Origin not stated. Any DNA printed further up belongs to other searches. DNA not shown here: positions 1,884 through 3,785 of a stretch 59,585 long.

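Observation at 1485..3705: Single-chain PARIS/OLD-like ABC-ATPase + DUF4435 (Toprim-like) protein translationally coupled to a 2-TM protein: candidate undescribed defence module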

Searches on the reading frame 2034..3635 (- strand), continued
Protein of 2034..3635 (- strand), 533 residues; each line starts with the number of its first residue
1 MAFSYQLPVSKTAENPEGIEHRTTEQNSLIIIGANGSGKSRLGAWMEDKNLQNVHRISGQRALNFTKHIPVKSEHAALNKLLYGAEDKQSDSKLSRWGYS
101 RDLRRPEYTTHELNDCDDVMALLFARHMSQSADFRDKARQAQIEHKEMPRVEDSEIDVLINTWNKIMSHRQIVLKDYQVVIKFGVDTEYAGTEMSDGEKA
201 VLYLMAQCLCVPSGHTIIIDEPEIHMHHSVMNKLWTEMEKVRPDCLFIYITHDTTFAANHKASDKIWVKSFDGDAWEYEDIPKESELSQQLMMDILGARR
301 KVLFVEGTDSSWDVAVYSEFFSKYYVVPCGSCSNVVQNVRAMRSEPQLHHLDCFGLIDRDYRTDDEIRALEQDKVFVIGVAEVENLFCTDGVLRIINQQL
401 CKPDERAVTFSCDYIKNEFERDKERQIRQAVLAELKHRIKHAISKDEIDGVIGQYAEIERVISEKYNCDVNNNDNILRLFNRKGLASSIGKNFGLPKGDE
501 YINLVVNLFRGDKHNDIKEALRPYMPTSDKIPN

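Call 42: find_encoding_contigs(protein=P0032, flank=4000, max_places=2)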
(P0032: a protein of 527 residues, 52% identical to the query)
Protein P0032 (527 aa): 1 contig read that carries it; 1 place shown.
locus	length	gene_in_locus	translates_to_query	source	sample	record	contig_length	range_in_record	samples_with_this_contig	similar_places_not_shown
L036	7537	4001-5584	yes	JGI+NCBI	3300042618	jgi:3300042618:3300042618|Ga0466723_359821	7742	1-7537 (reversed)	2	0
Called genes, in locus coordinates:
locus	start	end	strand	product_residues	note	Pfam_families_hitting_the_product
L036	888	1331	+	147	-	-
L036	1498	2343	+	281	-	PF00753:Lactamase_B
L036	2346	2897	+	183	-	-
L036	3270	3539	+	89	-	-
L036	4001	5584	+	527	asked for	PF13304:AAA_21, PF14491:DUF4435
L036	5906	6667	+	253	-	-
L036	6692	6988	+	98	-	PF14373:Imm_superinfect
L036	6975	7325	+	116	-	-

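Call 47: search_solved_structures(query=window:2034-3635:-, max_evalue=0.001, show_alignments=2)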
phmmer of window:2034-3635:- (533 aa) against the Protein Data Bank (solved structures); distinct sequences matched with E-value up to 0.001: 0.

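Call 50: search_solved_structures(query=A2, max_evalue=0.01, show_alignments=3)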
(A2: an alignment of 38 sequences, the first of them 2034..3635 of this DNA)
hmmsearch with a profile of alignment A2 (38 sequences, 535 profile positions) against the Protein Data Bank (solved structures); distinct sequences matched with E-value up to 0.01: 2.
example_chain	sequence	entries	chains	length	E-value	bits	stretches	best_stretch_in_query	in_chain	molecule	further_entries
9e8z_C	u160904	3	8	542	1.4e-08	37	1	105-260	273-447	Retron Ec83 probable ATPase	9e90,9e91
9o4a_A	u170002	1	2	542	3e-06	29.4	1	105-260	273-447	Retron Ec83 probable ATPase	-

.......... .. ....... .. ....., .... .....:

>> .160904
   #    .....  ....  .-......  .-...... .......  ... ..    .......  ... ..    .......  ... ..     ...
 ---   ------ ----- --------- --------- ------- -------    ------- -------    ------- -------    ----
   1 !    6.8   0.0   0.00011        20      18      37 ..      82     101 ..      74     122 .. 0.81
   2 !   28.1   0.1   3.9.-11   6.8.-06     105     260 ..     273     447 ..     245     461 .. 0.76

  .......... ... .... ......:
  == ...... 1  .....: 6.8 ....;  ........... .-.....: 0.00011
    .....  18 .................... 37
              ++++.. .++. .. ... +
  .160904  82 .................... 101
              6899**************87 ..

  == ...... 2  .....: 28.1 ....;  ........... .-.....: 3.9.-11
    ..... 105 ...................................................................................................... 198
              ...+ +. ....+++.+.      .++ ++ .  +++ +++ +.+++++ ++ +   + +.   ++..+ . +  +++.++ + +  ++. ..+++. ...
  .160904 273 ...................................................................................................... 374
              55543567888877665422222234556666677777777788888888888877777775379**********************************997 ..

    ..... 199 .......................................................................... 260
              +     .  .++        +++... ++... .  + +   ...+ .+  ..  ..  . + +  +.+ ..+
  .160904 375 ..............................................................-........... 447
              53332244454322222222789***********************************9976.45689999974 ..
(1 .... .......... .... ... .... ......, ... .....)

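Call 61: predict_structure(alignment_id=A2)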
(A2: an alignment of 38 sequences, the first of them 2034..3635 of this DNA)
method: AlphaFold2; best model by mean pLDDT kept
length: 533 residues; sequences in the alignment: 38
mean_pLDDT: 91.2   pTM: 0.81
mean pLDDT of the five models: 91.2, 88.8, 87.4, 86.9, 86.3
residues with pLDDT >= 90: 380; 70-90: 149; 50-70: 4; < 50: 0
segments of 3 or more residues with pLDDT < 50: none
pLDDT, mean of each block of 10 residues (from residue 1): 92 89 95 85 90 85 88 91 81 84 83 89 93 92 92 91 92 91 90 91 94 94 83 94 96 91 91 87 89 89 94 93 95 95 91 95 92 95 94 96 93 95 95 92 91 93 91 93 89 87 95 96 93 83
secondary structure, 60 per line:
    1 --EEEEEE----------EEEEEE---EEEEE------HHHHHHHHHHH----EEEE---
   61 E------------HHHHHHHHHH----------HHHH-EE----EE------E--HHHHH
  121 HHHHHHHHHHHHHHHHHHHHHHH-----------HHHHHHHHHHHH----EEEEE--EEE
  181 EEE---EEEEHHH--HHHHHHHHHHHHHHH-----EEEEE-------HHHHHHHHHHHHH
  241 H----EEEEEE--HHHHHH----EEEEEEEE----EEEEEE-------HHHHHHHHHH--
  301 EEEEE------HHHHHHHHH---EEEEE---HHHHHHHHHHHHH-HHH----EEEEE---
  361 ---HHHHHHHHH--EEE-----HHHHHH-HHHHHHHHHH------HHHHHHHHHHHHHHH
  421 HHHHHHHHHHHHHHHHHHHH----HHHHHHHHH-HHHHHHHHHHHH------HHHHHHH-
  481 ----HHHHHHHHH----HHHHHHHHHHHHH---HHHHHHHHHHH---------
elements in order: E3-8 E19-24 E28-32 H39-49 E54-57 H74-83 H94-97 H116-143 H155-166 E171-175 E178-183 E187-190 H196-210 E216-220 H228-241 E246-251 H254-259 E264-271 E276-281 H289-298 E301-305 H312-320 E324-328 H332-344 E353-357 H364-372 E375-377 H383-388 H390-399 H406-440 H445-453 H455-466 H473-479 H485-493 H498-510 H514-524

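Call 69: fold_search(model_id=the predicted structure, library=pdb)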
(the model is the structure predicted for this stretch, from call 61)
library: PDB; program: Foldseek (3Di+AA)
matches with E <= 10: 1263; with E <= 0.001: 186
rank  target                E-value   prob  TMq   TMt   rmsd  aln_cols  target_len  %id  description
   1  9n69_C                3.9e-07  1.00  0.28  0.32  13.9       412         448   13  Structure of the retron IA complex with HNH nuclease in the "down" orientation (released 2025-04-23)
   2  9n69_D                5.6e-07  1.00  0.28  0.34  13.3       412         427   13  Structure of the retron IA complex with HNH nuclease in the "down" orientation (released 2025-04-23)
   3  9n6b_B                5.9e-07  1.00  0.31  0.32  12.7       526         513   11  Structure of the retron IA complex with HNH nuclease in the "up" orientation (released 2025-04-23)
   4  9n69_B                7.7e-07  1.00  0.30  0.31  12.8       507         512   12  Structure of the retron IA complex with HNH nuclease in the "down" orientation (released 2025-04-23)
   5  9n69_A                1.3e-06  1.00  0.25  0.25  13.1       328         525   15  Structure of the retron IA complex with HNH nuclease in the "down" orientation (released 2025-04-23)
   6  9n6c_D                1.5e-06  1.00  0.23  0.27  12.9       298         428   13  Structure of the Retron IA Complex without the HNH Nuclease (released 2025-04-23)
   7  9n6b_A                1.7e-06  1.00  0.25  0.25  13.6       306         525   16  Structure of the retron IA complex with HNH nuclease in the "up" orientation (released 2025-04-23)
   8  8sux_D                3.6e-06  1.00  0.26  0.36  10.1       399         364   10  Structure of E. coli PtuA hexamer (released 2024-01-10)
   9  9e91_A                4.8e-06  1.00  0.28  0.37   7.5       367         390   12  Ec83 Retron PtuA Dimer bound to ATP (released 2025-07-02)
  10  9n6b_C                4.8e-06  1.00  0.27  0.31  15.7       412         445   12  Structure of the retron IA complex with HNH nuclease in the "up" orientation (released 2025-04-23)
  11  8sux_C                4.8e-06  1.00  0.23  0.31  12.1       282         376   12  Structure of E. coli PtuA hexamer (released 2024-01-10)
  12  9n6c_C                5.4e-06  1.00  0.28  0.32  11.6       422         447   13  Structure of the Retron IA Complex without the HNH Nuclease (released 2025-04-23)
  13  9nnb_D                5.4e-06  1.00  0.32  0.34  11.4       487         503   10  Cryo-EM structure of the Retron Ec78 complex, PtuA:PtuB:RT (4:2:1) (released 2025-10-08)
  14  9kjy_D                6.6e-06  1.00  0.26  0.26  14.0       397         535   10  Cryo-EM structure of the Retron-Eco7 complex (state 2) (released 2025-11-12)
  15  9o4a_A                7.7e-06  1.00  0.29  0.33  14.3       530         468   11  Ec83 Retron PtuAB mutant complex (released 2025-07-02)
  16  9nnk_C                7.7e-06  1.00  0.26  0.25  17.5       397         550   11  Cryo-EM structure of Retron-displaced free PtuAB complex, PtuA:PtuB (4:2) (released 2025-10-08)
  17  9nnh_C                8.1e-06  1.00  0.34  0.33  13.2       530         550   10  Cryo-EM structure of the Retron Ec78 complex, PtuA:PtuB:RT (4:2:2) (released 2025-10-08)
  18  9kjx_D                8.1e-06  1.00  0.26  0.26  13.6       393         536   10  Cryo-EM structure of the Retron-Eco7 complex (state 1) (released 2025-11-12)
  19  9kjx_B                9.9e-06  1.00  0.33  0.33  13.0       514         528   10  Cryo-EM structure of the Retron-Eco7 complex (state 1) (released 2025-11-12)
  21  8ee4_D                1.0e-05  1.00  0.23  0.29  10.8       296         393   11  Structure of PtuA (released 2024-01-03)
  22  8x5i_D                1.0e-05  1.00  0.33  0.32  19.4       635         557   12  Structure of ATP/Mg2+ bound Gabija GajA (released 2024-02-28)
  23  9e90_A                1.1e-05  1.00  0.35  0.38  10.1       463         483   11  Ec83 Retron PtuA/PtuB (2-1) complex bound to ATP (released 2025-07-02)
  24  9kjz_C                1.1e-05  1.00  0.33  0.33  13.1       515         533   10  Cryo-EM structure of the Retron-Eco7 complex (state 3) (released 2025-11-12)
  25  9o4a_B                1.2e-05  1.00  0.31  0.34  12.5       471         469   11  Ec83 Retron PtuAB mutant complex (released 2025-07-02)
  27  9kjx_C                1.3e-05  1.00  0.33  0.33  13.6       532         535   10  Cryo-EM structure of the Retron-Eco7 complex (state 1) (released 2025-11-12)
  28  6p74                  1.3e-05  1.00  0.31  0.32  16.7       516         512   12  OLD nuclease from Thermus Scotoductus (released 2020-01-29)
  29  8x5i_A                1.3e-05  1.00  0.27  0.30  21.3       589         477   10  Structure of ATP/Mg2+ bound Gabija GajA (released 2024-02-28)
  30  9e8z_C                1.4e-05  1.00  0.26  0.26  15.4       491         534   12  4-component structure of retron Ec83 (released 2025-07-02)
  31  8ee4_C                1.5e-05  1.00  0.23  0.29  12.1       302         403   12  Structure of PtuA (released 2024-01-03)
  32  9kjx_E                1.8e-05  1.00  0.30  0.31  13.7       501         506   12  Cryo-EM structure of the Retron-Eco7 complex (state 1) (released 2025-11-12)
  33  8sux_F                1.9e-05  1.00  0.22  0.31   9.5       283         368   12  Structure of E. coli PtuA hexamer (released 2024-01-10)
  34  9n6c_A                2.5e-05  1.00  0.19  0.23  12.0       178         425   18  Structure of the Retron IA Complex without the HNH Nuclease (released 2025-04-23)
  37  9kjz_B                2.8e-05  1.00  0.33  0.33  12.0       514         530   10  Cryo-EM structure of the Retron-Eco7 complex (state 3) (released 2025-11-12)
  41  8ee4_F                3.2e-05  1.00  0.22  0.29   9.8       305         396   12  Structure of PtuA (released 2024-01-03)
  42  9e90_C                3.4e-05  1.00  0.32  0.35  13.4       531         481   12  Ec83 Retron PtuA/PtuB (2-1) complex bound to ATP (released 2025-07-02)
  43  9nnb_C                3.6e-05  1.00  0.28  0.28  13.7       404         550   11  Cryo-EM structure of the Retron Ec78 complex, PtuA:PtuB:RT (4:2:1) (released 2025-10-08)
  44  9kjy_E                3.7e-05  1.00  0.29  0.30  14.4       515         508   12  Cryo-EM structure of the Retron-Eco7 complex (state 2) (released 2025-11-12)
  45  9vhe_D                3.9e-05  1.00  0.25  0.29  12.6       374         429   11  cryoEM structure of retron-Eco7 complex (released 2025-12-31)
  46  8ee4_E                4.1e-05  1.00  0.23  0.30  12.3       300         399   12  Structure of PtuA (released 2024-01-03)
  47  8gmg                  4.1e-05  1.00  0.26  0.13  29.1       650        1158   10  CryoEM structure of P-Glycoprotein in Apo state (released 2025-04-23)
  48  9e8z_A                4.4e-05  1.00  0.21  0.21  18.0       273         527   15  4-component structure of retron Ec83 (released 2025-07-02)
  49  9l7p_A                4.6e-05  1.00  0.25  0.26  16.3       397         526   12  Cryo-EM structure of retron Ec78 system complex (released 2025-12-10)
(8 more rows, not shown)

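Call 75: find_encoding_contigs(protein=P0033, flank=4000, max_places=2)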
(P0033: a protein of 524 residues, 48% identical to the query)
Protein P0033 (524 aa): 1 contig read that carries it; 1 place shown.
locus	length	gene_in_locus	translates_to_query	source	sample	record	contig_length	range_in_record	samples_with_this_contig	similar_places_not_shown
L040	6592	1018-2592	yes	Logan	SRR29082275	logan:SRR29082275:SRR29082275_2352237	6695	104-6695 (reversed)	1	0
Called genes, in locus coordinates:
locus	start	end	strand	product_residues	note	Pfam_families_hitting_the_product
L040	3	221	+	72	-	?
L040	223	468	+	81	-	-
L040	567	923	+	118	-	-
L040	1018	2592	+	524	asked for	PF02463:SMC_N (weak), PF13304:AAA_21, PF14491:DUF4435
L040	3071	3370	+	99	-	-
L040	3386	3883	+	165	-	-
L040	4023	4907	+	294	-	-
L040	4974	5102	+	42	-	-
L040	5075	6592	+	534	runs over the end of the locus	PF00239:Resolvase, PF13408:Zn_ribbon_recom (weak)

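Call 88: search_protein_families(library=pfam, proteins=[L029:6376-7047:+, L029:7070-7573:+, L029:7603-8007:+], max_evalue=0.001)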
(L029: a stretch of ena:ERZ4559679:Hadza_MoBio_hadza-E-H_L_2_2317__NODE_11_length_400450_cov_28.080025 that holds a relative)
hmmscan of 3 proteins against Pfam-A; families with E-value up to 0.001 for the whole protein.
L029:6376-7047:+ (223 aa): 0 families

L029:7070-7573:+ (167 aa): 0 families

L029:7603-8007:+ (134 aa): 0 families
